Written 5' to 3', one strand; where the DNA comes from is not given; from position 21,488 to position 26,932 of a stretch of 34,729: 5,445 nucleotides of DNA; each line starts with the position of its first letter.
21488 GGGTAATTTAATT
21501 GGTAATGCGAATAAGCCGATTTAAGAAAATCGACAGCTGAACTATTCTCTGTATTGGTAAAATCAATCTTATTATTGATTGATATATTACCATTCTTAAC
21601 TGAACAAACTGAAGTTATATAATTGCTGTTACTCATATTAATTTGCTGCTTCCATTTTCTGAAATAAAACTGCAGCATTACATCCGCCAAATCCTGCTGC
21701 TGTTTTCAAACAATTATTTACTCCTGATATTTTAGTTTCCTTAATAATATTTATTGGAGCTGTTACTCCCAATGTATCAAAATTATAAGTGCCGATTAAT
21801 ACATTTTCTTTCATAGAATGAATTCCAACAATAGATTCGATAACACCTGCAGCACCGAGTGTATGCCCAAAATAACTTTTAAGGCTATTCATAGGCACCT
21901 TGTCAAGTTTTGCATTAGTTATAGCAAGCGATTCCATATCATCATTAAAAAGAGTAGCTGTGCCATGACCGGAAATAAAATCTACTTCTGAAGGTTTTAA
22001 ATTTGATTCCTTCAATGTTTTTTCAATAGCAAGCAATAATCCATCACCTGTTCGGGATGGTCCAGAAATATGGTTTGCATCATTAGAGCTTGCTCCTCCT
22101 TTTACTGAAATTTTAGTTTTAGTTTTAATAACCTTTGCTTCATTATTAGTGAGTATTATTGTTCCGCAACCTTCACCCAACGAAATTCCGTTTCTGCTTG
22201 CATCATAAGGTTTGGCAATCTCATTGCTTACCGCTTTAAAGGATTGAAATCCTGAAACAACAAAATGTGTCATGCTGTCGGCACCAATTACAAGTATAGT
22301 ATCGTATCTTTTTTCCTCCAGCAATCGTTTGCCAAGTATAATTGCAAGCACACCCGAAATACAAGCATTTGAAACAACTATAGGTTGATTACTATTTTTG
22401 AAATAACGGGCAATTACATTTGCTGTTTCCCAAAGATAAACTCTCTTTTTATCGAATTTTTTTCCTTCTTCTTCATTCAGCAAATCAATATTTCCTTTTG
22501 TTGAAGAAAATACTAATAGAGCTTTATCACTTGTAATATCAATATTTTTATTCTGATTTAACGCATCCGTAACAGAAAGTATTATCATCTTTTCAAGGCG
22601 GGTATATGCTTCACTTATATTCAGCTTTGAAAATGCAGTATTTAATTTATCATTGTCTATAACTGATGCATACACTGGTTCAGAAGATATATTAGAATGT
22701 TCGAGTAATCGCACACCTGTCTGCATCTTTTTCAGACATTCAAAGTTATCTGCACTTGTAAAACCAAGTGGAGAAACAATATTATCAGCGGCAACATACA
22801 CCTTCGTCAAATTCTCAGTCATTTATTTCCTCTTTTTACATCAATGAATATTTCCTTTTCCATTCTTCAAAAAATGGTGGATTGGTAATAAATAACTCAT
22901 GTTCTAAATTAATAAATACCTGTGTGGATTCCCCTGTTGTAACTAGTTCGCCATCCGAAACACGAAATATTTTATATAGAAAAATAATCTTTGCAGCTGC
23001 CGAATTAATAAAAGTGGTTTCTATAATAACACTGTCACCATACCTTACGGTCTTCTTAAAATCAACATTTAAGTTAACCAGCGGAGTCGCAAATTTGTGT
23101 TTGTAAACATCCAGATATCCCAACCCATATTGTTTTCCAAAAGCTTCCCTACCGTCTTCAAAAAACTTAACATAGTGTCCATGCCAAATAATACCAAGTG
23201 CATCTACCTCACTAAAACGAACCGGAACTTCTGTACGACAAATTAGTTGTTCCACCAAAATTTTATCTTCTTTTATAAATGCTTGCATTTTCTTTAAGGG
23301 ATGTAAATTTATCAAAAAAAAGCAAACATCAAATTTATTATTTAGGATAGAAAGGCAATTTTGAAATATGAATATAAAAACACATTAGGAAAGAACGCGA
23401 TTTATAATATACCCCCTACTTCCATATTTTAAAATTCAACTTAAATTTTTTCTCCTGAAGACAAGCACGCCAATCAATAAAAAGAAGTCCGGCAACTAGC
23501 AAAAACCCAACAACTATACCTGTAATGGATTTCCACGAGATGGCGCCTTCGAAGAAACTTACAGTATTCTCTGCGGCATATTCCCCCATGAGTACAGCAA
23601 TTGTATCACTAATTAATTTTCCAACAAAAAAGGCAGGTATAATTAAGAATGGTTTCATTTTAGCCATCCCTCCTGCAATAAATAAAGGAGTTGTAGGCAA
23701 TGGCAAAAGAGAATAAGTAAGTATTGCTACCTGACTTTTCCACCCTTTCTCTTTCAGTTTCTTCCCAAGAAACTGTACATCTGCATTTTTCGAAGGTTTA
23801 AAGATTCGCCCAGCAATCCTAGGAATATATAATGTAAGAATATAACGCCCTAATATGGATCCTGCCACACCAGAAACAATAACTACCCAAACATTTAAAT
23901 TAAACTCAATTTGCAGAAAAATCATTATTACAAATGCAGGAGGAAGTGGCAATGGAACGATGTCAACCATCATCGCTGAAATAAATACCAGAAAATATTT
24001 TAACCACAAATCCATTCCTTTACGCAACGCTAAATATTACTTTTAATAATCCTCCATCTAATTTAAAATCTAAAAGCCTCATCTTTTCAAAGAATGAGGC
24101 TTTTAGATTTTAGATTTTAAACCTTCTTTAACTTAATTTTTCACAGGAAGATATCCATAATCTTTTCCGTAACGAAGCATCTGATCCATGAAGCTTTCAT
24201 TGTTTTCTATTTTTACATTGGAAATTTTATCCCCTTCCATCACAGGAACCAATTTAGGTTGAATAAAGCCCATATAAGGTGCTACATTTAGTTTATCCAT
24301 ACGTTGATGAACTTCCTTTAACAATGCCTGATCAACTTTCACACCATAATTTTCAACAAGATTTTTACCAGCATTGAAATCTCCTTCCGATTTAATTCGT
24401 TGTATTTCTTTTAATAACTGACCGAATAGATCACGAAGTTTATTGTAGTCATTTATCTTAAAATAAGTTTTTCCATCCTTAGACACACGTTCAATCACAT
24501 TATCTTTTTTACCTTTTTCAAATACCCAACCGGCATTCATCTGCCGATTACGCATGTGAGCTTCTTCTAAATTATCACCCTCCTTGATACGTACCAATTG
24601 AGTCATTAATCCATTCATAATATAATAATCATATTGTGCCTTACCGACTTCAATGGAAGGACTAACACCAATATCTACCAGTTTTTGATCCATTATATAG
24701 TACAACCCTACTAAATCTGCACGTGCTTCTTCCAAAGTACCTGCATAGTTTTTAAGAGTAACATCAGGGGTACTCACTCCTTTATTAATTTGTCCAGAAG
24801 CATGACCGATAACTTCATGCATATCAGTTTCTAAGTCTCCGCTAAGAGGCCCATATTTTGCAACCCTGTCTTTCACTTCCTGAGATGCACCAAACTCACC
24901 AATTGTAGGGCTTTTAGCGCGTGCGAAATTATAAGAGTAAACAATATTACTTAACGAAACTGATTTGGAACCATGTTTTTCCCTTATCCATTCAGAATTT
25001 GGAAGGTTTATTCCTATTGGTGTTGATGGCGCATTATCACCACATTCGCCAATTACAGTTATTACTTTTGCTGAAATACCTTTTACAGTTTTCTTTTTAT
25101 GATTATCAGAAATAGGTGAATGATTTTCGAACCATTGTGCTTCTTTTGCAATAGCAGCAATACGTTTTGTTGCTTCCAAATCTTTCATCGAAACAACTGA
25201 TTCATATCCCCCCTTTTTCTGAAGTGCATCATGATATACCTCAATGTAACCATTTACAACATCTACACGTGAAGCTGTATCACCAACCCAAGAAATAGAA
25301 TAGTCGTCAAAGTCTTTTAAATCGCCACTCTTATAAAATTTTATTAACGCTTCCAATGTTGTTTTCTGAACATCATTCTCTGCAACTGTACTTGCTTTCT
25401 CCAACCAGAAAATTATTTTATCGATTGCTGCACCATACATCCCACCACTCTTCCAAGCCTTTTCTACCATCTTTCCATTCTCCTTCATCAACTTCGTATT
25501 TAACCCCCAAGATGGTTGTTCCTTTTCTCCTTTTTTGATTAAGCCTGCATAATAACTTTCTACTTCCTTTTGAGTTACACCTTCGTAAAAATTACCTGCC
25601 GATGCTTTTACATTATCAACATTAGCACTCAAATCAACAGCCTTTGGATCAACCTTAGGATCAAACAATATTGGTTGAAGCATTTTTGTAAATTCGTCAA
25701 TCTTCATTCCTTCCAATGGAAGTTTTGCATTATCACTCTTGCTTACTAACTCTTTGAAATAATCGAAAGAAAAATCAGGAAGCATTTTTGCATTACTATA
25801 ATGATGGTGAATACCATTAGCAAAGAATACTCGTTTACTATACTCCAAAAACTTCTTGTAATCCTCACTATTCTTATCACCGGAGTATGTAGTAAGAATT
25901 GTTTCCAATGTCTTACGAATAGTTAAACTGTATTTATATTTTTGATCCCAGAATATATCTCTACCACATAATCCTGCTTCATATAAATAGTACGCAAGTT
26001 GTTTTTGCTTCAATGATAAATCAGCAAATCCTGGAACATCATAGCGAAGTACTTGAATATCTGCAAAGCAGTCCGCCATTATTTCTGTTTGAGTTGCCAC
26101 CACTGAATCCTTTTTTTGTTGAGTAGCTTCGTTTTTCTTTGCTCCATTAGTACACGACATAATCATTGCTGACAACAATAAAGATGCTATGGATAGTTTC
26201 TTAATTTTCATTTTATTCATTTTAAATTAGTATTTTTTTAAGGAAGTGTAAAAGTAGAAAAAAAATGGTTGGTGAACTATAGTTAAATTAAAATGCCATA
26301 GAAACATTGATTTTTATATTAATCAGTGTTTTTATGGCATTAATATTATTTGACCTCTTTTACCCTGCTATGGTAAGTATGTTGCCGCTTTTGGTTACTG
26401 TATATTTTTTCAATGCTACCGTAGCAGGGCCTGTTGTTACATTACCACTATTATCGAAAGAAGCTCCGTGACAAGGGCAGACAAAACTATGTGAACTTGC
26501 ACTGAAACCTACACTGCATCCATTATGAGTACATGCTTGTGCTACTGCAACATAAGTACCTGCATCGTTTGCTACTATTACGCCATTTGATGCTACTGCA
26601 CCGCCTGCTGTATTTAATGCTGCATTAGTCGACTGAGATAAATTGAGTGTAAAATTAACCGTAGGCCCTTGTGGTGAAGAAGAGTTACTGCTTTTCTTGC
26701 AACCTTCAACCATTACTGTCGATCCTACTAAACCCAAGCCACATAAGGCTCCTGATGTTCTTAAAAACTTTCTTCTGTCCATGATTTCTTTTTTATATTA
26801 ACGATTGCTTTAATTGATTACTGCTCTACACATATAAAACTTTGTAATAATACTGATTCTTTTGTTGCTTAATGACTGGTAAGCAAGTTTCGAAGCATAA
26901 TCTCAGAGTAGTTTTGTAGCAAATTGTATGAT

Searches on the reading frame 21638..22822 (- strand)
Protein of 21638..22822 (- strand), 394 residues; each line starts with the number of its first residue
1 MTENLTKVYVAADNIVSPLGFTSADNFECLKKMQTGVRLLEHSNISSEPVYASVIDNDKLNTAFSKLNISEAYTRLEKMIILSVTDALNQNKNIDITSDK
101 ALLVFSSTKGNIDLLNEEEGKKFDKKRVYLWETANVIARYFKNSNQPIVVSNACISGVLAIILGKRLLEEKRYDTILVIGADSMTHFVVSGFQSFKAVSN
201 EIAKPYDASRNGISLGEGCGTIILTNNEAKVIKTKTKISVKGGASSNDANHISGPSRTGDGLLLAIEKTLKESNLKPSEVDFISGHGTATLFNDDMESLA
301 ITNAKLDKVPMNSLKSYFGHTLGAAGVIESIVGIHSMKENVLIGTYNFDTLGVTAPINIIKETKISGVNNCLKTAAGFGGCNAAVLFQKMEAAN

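Call 21: search_protein_families(library=pfam, proteins=[window:21638-22822:-], max_evalue=0.001)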
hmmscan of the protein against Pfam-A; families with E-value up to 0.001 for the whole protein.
window:21638-22822:- (394 aa): 3 families
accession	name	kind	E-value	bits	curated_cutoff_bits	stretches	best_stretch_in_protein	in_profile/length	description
PF02801.28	Ketoacyl-synt_C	-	8.4e-22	77.8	20.8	1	240-348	4-118/119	Beta-ketoacyl synthase, C-terminal domain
PF00109.32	ketoacyl-synt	-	1.2e-10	41.9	20.8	1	57-227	68-249/252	Beta-ketoacyl synthase, N-terminal domain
PF08545.16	ACP_syn_III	-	2.1e-05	24.8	24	1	150-188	3-41/80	3-Oxoacyl-[acyl-carrier-protein (ACP)] synthase III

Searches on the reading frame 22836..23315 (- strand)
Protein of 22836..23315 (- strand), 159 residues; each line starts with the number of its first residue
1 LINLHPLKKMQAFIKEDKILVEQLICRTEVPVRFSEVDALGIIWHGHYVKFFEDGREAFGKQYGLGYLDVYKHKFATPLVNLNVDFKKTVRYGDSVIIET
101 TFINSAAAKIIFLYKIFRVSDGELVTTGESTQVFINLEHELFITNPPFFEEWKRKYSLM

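Call 21: search_protein_families(library=pfam, proteins=[window:22836-23315:-], max_evalue=0.001)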
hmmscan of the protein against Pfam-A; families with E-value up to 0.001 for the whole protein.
window:22836-23315:- (159 aa): 3 families
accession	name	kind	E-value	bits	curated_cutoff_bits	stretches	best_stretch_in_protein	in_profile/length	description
PF13279.12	4HBT_2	-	6e-17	62.7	25.5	1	32-152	1-121/122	Thioesterase-like superfamily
PF03061.28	4HBT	-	5e-08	33.6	20.6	1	41-123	2-77/79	Thioesterase superfamily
PF01643.23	Acyl-ACP_TE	-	0.00014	22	23.7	1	72-140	51-118/131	Acyl-ACP thioesterase N-terminal domain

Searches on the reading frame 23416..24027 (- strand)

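Call 21: search_protein_families(library=pfam, proteins=[window:23416-24027:-], max_evalue=0.001)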
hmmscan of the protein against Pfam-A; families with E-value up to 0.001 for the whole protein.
window:23416-24027:- (203 aa): 0 families

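Call 57: search_protein_families(library=pfam, proteins=[window:23416-24027:-], max_evalue=1)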
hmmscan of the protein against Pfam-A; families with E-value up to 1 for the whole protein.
window:23416-24027:- (203 aa): 1 family
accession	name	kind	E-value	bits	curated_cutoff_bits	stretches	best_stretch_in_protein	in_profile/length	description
PF00950.22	ABC-3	-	0.02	14.9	20.1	1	129-179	5-54/258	ABC 3 transport family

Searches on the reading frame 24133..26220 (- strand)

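Call 12: search_protein_families(library=pfam, proteins=[window:24133-26220:-], max_evalue=0.001)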
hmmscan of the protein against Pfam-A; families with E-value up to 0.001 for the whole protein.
window:24133-26220:- (695 aa): 1 family
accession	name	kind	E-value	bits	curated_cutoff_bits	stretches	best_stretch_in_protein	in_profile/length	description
PF03571.21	Peptidase_M49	-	1.2e-42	146.5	21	2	258-478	97-308/548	Peptidase family M49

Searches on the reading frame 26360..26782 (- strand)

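Call 12: search_protein_families(library=pfam, proteins=[window:26360-26782:-], max_evalue=0.001)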
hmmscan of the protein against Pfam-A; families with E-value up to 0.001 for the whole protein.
window:26360-26782:- (140 aa): 1 family
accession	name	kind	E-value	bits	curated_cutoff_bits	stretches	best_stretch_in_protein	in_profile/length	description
PF00355.32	Rieske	-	1.5e-13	50.9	20.3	1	66-127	24-87/88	Rieske [2Fe-2S] domain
